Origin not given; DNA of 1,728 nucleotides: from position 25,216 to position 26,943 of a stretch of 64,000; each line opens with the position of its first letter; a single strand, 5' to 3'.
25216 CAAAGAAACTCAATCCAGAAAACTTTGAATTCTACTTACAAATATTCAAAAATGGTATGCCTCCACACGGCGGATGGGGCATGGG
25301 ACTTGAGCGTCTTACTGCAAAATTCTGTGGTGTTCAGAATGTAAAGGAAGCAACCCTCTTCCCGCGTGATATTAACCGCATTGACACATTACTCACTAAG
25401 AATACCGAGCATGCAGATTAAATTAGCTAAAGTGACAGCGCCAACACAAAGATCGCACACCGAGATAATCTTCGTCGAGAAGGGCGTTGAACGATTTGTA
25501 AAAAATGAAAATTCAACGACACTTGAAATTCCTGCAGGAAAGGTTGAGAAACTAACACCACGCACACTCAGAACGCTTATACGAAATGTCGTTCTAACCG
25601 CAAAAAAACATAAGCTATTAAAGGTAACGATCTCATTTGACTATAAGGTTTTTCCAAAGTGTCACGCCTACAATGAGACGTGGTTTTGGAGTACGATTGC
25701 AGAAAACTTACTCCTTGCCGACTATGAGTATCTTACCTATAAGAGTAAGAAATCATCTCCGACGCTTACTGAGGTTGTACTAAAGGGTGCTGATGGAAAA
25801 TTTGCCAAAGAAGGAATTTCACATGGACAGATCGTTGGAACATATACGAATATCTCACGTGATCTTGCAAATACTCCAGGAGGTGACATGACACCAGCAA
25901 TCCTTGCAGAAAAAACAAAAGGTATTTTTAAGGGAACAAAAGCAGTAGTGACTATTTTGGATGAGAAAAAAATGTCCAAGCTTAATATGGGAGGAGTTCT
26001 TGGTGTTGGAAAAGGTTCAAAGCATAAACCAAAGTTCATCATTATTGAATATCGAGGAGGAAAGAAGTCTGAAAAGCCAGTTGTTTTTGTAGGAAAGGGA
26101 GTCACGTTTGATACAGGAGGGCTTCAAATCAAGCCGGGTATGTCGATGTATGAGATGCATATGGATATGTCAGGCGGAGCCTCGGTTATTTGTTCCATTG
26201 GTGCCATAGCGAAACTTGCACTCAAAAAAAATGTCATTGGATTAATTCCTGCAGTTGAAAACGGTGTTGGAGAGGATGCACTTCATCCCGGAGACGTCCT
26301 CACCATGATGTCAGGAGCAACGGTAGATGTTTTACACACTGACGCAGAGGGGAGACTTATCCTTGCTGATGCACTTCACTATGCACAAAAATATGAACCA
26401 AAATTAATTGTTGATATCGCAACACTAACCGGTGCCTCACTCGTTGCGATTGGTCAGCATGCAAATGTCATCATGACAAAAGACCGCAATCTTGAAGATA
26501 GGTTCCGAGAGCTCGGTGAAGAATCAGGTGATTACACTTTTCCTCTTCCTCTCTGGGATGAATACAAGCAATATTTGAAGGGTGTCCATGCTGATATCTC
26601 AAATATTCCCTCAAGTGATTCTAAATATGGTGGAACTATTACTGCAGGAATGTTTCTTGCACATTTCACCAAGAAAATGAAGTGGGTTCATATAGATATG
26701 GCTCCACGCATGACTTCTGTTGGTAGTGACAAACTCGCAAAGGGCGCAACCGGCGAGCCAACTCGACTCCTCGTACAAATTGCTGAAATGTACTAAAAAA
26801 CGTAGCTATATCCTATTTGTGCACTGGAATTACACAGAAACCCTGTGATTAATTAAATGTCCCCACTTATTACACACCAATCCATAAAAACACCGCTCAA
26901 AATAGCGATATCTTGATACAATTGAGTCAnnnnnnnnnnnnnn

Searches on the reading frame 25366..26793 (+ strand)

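Call 85: search_protein_families(library=pfam, proteins=[window:25366-26793:+], max_evalue=0.001)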
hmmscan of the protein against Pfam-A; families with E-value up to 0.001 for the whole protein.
window:25366-26793:+ (476 aa): 2 families
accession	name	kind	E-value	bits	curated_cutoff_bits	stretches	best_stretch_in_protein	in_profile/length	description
PF00883.26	Peptidase_M17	-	2.6e-109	365.7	25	1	162-470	1-310/310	Cytosol aminopeptidase family, catalytic domain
PF02789.23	Peptidase_M17_N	-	1.8e-06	28.3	23.4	1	58-129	61-129/129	Cytosol aminopeptidase family, N-terminal domain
